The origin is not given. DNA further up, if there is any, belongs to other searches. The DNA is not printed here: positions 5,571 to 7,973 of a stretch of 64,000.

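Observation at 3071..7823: Uncharacterised short glycyl radical enzyme operon (GRE, activase, Zn-ADH, SASA esterase)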

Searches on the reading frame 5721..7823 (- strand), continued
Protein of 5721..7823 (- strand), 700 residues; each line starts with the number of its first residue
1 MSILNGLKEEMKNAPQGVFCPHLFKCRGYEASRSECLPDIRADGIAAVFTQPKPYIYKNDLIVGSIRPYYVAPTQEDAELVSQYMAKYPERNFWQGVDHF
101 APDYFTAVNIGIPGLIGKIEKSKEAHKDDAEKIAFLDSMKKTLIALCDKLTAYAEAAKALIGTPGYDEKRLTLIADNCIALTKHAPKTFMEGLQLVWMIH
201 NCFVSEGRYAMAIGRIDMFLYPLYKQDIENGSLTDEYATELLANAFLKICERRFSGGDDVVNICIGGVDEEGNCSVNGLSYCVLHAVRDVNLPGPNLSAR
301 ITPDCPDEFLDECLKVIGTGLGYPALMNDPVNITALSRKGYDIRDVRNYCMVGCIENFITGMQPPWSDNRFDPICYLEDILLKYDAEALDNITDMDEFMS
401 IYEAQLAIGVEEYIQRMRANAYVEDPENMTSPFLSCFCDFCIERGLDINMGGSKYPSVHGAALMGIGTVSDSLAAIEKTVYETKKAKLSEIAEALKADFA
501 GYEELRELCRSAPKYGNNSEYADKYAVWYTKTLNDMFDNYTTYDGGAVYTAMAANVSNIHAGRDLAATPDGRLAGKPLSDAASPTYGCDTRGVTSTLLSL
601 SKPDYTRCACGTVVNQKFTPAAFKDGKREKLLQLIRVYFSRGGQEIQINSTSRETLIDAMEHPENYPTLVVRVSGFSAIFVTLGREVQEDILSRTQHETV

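Call 39: search_protein_families(library=pfam, alignment_id=A3, max_evalue=0.00001)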
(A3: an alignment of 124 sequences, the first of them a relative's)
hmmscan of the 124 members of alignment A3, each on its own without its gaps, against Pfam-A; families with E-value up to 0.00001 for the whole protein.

A. member 1, L001:4186-4902:+ (238 aa): 0 families

B. families by the number of members that match (of 124 scanned): 100 families (the first 25 are shown)
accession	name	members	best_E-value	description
PF00248.27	Aldo_ket_red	5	2e-63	Aldo/keto reductase family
PF00251.26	Glyco_hydro_32N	5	1.9e-19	Glycosyl hydrolases family 32 N-terminal domain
PF04616.20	Glyco_hydro_43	5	1.7e-18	Glycosyl hydrolases family 43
PF13527.13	Acetyltransf_9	4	1.1e-16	Acetyltransferase (GNAT) domain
PF04041.19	Glyco_hydro_130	4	4.5e-08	beta-1,4-mannooligosaccharide phosphorylase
PF07228.17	SpoIIE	3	8.2e-51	Stage II sporulation protein E (SpoIIE)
PF13581.12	HATPase_c_2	3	1.1e-21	Histidine kinase-like ATPase domain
PF00156.33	Pribosyltran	3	1.2e-20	Phosphoribosyl transferase domain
PF13530.11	SCP2_2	3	6.9e-07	Sterol carrier protein domain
PF08757.17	CotH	2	1.7e-51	CotH kinase protein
PF04294.18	VanW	2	1.3e-40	VanW like protein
PF02522.19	Antibiotic_NAT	2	1.6e-38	Aminoglycoside 3-N-acetyltransferase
PF00005.33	ABC_tran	2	3.7e-32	ABC transporter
PF13088.12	BNR_2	2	3.5e-25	BNR repeat-like domain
PF12833.13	HTH_18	2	1.9e-23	Helix-turn-helix domain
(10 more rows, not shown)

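Call 54: predict_structure(alignment_id=A4)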
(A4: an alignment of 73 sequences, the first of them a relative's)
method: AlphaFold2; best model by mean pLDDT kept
length: 700 residues; sequences in the alignment: 73
mean_pLDDT: 93.3   pTM: 0.93
mean pLDDT of the five models: 93.3, 92.1, 91.3, 90.0, 88.1
residues with pLDDT >= 90: 563; 70-90: 122; 50-70: 15; < 50: 0
segments of 3 or more residues with pLDDT < 50: none
pLDDT, mean of each block of 10 residues (from residue 1): 91 93 97 95 98 98 97 97 95 90 97 99 98 98 99 99 97 98 98 98 93 95 98 98 97 81 94 97 96 91 96 91 89 93 94 71 91 94 95 98 98 97 92 97 96 93 93 98 98 97 97 96 97 96 93 80 92 90 87 93 91 82 84 94 90 91 91 81 89 72
secondary structure, 60 per line:
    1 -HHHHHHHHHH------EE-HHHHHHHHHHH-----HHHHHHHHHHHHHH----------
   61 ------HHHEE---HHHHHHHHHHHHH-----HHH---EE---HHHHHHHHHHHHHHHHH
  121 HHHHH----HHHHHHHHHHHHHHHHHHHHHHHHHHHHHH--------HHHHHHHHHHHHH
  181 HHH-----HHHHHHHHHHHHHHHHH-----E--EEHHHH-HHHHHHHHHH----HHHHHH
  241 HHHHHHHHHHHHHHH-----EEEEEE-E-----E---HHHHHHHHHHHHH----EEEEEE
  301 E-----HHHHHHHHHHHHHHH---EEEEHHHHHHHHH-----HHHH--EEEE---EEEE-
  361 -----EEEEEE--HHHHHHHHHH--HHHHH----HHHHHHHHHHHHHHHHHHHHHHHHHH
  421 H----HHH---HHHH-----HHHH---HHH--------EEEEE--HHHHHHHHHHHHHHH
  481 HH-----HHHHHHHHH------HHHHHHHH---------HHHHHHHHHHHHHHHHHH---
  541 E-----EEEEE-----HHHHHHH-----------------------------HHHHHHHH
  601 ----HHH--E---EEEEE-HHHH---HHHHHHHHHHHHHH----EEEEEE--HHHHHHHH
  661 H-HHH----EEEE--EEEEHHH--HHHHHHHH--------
elements in order (helices of 4 or more, strands of 3 or more residues): H2-11 H21-31 H37-50 H75-87 H104-125 H130-159 H168-183 H189-205 H216-219 H221-230 H235-255 E261-266 H278-290 E295-301 H307-321 E325-328 H329-337 H343-346 E349-352 E356-359 E366-371 H374-383 H386-390 H395-421 H432-435 H441-444 E459-463 H466-482 H488-496 H503-510 H520-537 E547-551 H557-563 H593-600 E614-618 H620-623 H627-640 E645-650 H653-661 E670-673 E676-679 H685-692

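Call 57: search_protein_representatives(protein=window:5721-7823:-)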
Query: 700 residues. Proteins with E-value up to 0.001 (for the whole library): 7498; up to 1e-10: 3938; up to 1e-30: 1904. The best 150 are listed.
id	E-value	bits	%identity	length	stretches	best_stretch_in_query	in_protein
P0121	1.8e-203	693.9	50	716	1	15-697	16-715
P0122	2.2e-195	667.2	48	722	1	20-698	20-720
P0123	1.2e-190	651.5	51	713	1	41-696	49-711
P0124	7.4e-188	642.3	52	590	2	455-697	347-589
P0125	8.8e-149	513.1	42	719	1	14-697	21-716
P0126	8.5e-142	490.1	42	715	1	41-699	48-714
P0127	3.1e-138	478.3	45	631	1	36-625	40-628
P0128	4.3e-133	461.3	40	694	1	36-697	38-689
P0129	7.0e-129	447.4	47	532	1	23-529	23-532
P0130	3.0e-127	442.0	38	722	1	29-696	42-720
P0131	3.8e-126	438.3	38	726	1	14-697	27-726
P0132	1.8e-123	429.5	38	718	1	24-697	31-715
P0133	2.5e-123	429.0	38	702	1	18-697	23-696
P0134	6.0e-117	407.9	41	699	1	90-698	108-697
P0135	2.7e-112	392.6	40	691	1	90-698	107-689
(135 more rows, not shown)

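Call 58: find_encoding_contigs(protein=P0125, flank=8000, max_places=4)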
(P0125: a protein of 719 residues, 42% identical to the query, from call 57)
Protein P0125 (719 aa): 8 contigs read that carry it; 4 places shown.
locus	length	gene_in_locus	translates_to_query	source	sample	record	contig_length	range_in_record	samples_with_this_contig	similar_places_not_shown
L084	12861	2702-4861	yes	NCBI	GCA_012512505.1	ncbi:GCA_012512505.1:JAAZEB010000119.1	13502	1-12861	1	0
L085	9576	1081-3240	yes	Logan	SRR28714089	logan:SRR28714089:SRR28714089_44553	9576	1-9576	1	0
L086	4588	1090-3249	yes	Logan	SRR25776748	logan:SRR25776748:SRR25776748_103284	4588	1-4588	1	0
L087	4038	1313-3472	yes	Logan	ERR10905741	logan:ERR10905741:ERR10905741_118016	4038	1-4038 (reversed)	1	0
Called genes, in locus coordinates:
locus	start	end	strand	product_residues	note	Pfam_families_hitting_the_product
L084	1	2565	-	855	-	?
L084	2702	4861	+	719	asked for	PF02901:PFL-like, PF01228:Gly_radical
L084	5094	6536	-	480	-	PF20695:UbiD_N, PF01977:UbiD, PF20696:UbiD_C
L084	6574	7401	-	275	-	PF01925:TauE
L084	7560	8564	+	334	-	PF01408:GFO_IDH_MocA, PF02894:GFO_IDH_MocA_C, PF22725:GFO_IDH_MocA_C3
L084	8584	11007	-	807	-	PF12705:PDDEXK_1 (weak), PF00270:DEAD (weak), PF06733:DEAD_2, PF13307:Helicase_C_2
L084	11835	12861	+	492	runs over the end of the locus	PF00884:Sulfatase, PF01663:Phosphodiest (weak), PF16347:SGSH_C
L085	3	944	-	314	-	?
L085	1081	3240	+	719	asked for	PF02901:PFL-like, PF01228:Gly_radical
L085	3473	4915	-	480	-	PF20695:UbiD_N, PF01977:UbiD, PF20696:UbiD_C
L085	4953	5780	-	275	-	PF01925:TauE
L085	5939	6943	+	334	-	PF01408:GFO_IDH_MocA, PF02894:GFO_IDH_MocA_C, PF22725:GFO_IDH_MocA_C3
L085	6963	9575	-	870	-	?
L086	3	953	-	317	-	?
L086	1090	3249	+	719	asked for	PF02901:PFL-like, PF01228:Gly_radical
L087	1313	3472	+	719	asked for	PF02901:PFL-like, PF01228:Gly_radical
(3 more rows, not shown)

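Call 59: fold_search(model_id=the predicted structure, library=pdb)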
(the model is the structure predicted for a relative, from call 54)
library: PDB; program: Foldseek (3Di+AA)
matches with E <= 10: 493; with E <= 0.001: 70
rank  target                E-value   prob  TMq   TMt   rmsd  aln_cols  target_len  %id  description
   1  1r8w_A                5.2e-49  1.00  0.91  0.81   3.5       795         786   28  Native structure of the B12-independent glycerol dehydratase from clostridium butyricum (released 2004-06-01)
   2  9rco_A                1.3e-48  1.00  0.90  0.80   4.2       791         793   27  1,2-propanediol dehydratase with 0.1 % glycerol additive (released 2025-06-11)
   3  9rcp_B                4.5e-48  1.00  0.90  0.80   4.0       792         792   27  1,2-propanediol dehydratase with 0.1 % 1,3-propanediol additive (released 2025-06-11)
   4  9rcp_C                3.1e-47  1.00  0.90  0.80   4.2       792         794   27  1,2-propanediol dehydratase with 0.1 % 1,3-propanediol additive (released 2025-06-11)
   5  5i2g_B                7.3e-47  1.00  0.89  0.79   4.3       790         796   28  1,2-propanediol Dehydration in Roseburia inulinivorans; Structural Basis for Substrate and Enantiomer Selectivity (released 2016-06-01)
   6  9rcq_A                8.1e-47  1.00  0.90  0.78   4.1       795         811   27  1,2-propanediol dehydratase with no ligand additives (released 2025-06-11)
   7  5i2g_A                8.1e-47  1.00  0.90  0.79   4.1       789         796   28  1,2-propanediol Dehydration in Roseburia inulinivorans; Structural Basis for Substrate and Enantiomer Selectivity (released 2016-06-01)
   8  9ht9_A                2.0e-46  1.00  0.89  0.79   4.4       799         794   27  CutC in complex with inhibitor1 (released 2026-01-14)
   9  5kdp_A                6.7e-46  1.00  0.89  0.78   4.1       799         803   27  E491A mutant of choline TMA-lyase (released 2016-09-28)
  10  6vue_A                7.8e-46  1.00  0.89  0.78   4.6       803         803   27  wild-type choline TMA lyase in complex with 1-methyl-1,2,3,6-tetrahydropyridin-3-ol (released 2020-11-04)
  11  5kdp_C                8.9e-46  1.00  0.90  0.78   4.0       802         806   27  E491A mutant of choline TMA-lyase (released 2016-09-28)
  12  6vue_B                8.9e-46  1.00  0.89  0.78   4.7       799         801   27  wild-type choline TMA lyase in complex with 1-methyl-1,2,3,6-tetrahydropyridin-3-ol (released 2020-11-04)
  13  5a0u_A                9.4e-46  1.00  0.90  0.80   4.0       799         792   26  Structure of CutC choline lyase choline bound form from Klebsiella pneumoniae. (released 2015-07-29)
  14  5fau_A                9.4e-46  1.00  0.89  0.79   4.3       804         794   27  wild-type choline TMA lyase in complex with choline (released 2016-09-28)
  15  5faw_A                9.4e-46  1.00  0.87  0.77   4.7       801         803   26  T502A mutant of choline TMA-lyase (released 2016-09-28)
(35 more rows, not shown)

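Call 60: find_encoding_contigs(protein=P0121, flank=8000, max_places=3)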
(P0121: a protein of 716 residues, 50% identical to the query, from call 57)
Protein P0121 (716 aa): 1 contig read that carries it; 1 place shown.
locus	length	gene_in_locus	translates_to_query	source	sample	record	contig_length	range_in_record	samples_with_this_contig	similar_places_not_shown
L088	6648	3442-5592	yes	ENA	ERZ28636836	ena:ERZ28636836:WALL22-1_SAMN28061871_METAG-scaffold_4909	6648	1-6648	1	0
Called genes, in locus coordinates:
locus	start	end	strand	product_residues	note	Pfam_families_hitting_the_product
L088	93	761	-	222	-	PF00702:Hydrolase, PF12710:HAD (weak), PF13419:HAD_2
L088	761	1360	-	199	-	PF12464:Mac, PF00132:Hexapep, PF14602:Hexapep_2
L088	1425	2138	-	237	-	PF01418:HTH_6, PF01380:SIS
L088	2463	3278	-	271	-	PF14525:AraC_binding_2 (weak), PF00165:HTH_AraC (weak), PF12833:HTH_18, PF00165:HTH_AraC (weak)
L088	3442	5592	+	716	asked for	PF02901:PFL-like, PF01228:Gly_radical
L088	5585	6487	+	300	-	PF13353:Fer4_12, PF04055:Radical_SAM, PF12797:Fer4_2 (faint), PF12838:Fer4_7 (faint), PF00037:Fer4 (faint), PF13187:Fer4_9 (weak), PF13237:Fer4_10 (weak), PF14697:Fer4_21 (weak), +1 more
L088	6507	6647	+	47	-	?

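Call 61: find_encoding_contigs(protein=P0126, flank=8000, max_places=3)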
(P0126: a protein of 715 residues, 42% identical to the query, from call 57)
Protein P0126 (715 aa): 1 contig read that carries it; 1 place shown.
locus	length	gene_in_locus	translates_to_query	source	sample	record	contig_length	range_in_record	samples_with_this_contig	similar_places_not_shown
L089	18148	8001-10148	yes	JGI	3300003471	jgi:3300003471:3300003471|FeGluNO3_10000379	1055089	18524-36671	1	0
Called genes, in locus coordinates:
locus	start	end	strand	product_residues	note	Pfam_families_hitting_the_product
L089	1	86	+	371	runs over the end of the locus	PF02350:Epimerase_2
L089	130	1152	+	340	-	PF01073:3Beta_HSD, PF01370:Epimerase, PF02719:Polysacc_synt_2, PF04321:RmlD_sub_bind (weak), PF05368:NmrA, PF13460:NAD_binding_10, PF16363:GDP_Man_Dehyd, PF08485:Polysacc_syn_2C, +1 more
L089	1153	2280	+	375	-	PF01370:Epimerase, PF07993:NAD_binding_4 (faint), PF14667:Polysacc_synt_C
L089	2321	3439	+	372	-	PF02350:Epimerase_2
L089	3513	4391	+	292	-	PF00483:NTP_transferase, PF12804:NTP_transf_3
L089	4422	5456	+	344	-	PF01073:3Beta_HSD, PF01370:Epimerase, PF02719:Polysacc_synt_2, PF04321:RmlD_sub_bind, PF07993:NAD_binding_4, PF16363:GDP_Man_Dehyd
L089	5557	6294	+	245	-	PF02348:CTP_transf_3, PF12804:NTP_transf_3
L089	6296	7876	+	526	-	PF00682:HMGL-like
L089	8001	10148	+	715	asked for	PF02901:PFL-like, PF01228:Gly_radical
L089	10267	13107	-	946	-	PF08531:Bac_rhamnosid_N, PF21557:RhaB_D2 (weak), PF17389:Bac_rhamnosid6H, PF22422:MGH1-like_GH (faint), PF17390:Bac_rhamnosid_C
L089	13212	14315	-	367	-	PF00091:Tubulin, PF12327:FtsZ_C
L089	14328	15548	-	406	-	PF02491:SHS2_FTSA, PF14450:FtsA (weak), PF21522:MreB-like_C (weak)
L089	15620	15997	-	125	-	PF06947:DUF1290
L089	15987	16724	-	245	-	PF05949:DUF881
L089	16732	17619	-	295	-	PF08478:POTRA_1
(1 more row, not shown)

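Call 62: find_encoding_contigs(protein=P0130, flank=8000, max_places=3)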
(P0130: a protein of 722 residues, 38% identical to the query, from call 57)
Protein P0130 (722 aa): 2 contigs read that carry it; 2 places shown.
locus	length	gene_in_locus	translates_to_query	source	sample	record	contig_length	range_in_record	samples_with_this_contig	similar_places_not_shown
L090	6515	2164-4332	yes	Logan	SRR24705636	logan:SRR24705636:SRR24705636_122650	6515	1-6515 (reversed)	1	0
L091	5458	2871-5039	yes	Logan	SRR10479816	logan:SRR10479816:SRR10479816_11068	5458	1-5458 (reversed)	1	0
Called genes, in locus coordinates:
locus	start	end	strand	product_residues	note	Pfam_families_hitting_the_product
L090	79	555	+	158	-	-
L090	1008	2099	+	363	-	PF08240:ADH_N, PF16912:Glu_dehyd_C, PF00107:ADH_zinc_N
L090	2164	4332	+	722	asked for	PF02901:PFL-like, PF01228:Gly_radical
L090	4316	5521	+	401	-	PF13472:Lipase_GDSL_2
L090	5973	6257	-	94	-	PF20116:DUF6506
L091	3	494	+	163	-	?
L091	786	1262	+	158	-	-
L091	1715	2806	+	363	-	PF08240:ADH_N, PF16912:Glu_dehyd_C, PF00107:ADH_zinc_N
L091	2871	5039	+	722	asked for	PF02901:PFL-like, PF01228:Gly_radical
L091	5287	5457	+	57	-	?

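Call 63: find_encoding_contigs(protein=P0131, flank=8000, max_places=3)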
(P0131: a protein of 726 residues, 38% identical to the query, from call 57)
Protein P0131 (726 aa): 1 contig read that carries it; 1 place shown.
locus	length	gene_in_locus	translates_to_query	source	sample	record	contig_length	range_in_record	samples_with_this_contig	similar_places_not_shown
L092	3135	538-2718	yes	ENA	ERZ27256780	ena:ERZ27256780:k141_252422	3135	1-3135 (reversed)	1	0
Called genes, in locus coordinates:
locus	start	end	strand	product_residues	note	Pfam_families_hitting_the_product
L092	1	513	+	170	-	?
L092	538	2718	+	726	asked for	PF02901:PFL-like, PF01228:Gly_radical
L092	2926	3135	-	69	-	?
